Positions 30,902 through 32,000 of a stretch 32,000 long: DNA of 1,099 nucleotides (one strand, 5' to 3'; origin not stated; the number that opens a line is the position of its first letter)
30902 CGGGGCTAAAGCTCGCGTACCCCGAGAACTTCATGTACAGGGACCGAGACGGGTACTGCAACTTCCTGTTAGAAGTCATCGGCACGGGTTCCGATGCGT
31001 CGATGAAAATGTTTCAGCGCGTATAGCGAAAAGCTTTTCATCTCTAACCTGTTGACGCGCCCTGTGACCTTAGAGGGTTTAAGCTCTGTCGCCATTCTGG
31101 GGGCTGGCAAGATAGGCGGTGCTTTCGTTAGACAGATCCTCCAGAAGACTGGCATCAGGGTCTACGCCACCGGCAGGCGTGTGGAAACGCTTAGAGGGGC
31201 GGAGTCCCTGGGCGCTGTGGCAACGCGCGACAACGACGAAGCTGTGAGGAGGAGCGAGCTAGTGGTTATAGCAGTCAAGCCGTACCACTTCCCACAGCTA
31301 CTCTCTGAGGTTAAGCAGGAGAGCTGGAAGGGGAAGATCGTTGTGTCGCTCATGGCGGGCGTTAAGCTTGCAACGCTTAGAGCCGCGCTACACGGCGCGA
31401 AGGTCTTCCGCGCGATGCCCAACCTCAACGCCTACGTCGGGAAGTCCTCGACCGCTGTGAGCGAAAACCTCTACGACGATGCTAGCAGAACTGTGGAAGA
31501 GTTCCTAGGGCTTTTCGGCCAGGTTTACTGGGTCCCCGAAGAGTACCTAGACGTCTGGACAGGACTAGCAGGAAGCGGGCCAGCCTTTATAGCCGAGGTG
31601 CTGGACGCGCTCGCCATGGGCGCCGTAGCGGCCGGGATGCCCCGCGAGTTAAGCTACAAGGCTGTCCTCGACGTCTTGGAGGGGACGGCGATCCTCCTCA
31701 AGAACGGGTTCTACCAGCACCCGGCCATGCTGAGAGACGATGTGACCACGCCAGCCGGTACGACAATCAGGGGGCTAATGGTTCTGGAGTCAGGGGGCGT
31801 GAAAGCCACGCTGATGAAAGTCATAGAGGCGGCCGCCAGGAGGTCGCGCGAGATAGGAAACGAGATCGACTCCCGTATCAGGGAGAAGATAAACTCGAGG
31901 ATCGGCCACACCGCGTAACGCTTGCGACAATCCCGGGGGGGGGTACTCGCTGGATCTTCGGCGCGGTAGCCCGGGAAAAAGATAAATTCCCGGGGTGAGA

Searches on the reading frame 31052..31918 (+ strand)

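Call 74: search_protein_families(library=pfam, proteins=[window:31052-31918:+], max_evalue=0.0001)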
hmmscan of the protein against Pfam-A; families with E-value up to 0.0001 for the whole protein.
window:31052-31918:+ (288 aa): 3 families
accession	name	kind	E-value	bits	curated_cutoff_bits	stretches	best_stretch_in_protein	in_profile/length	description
PF14748.11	P5CR_dimer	-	3.1e-32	111.4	25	1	163-267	1-104/105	Pyrroline-5-carboxylate reductase dimerisation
PF03807.23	F420_oxidored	-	1.1e-18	68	21.6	1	13-103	2-94/94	NADP oxidoreductase coenzyme F420-dependent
PF02558.23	ApbA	-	7.5e-05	22.8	22.2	0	13-122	1-122/150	Ketopantoate reductase PanE/ApbA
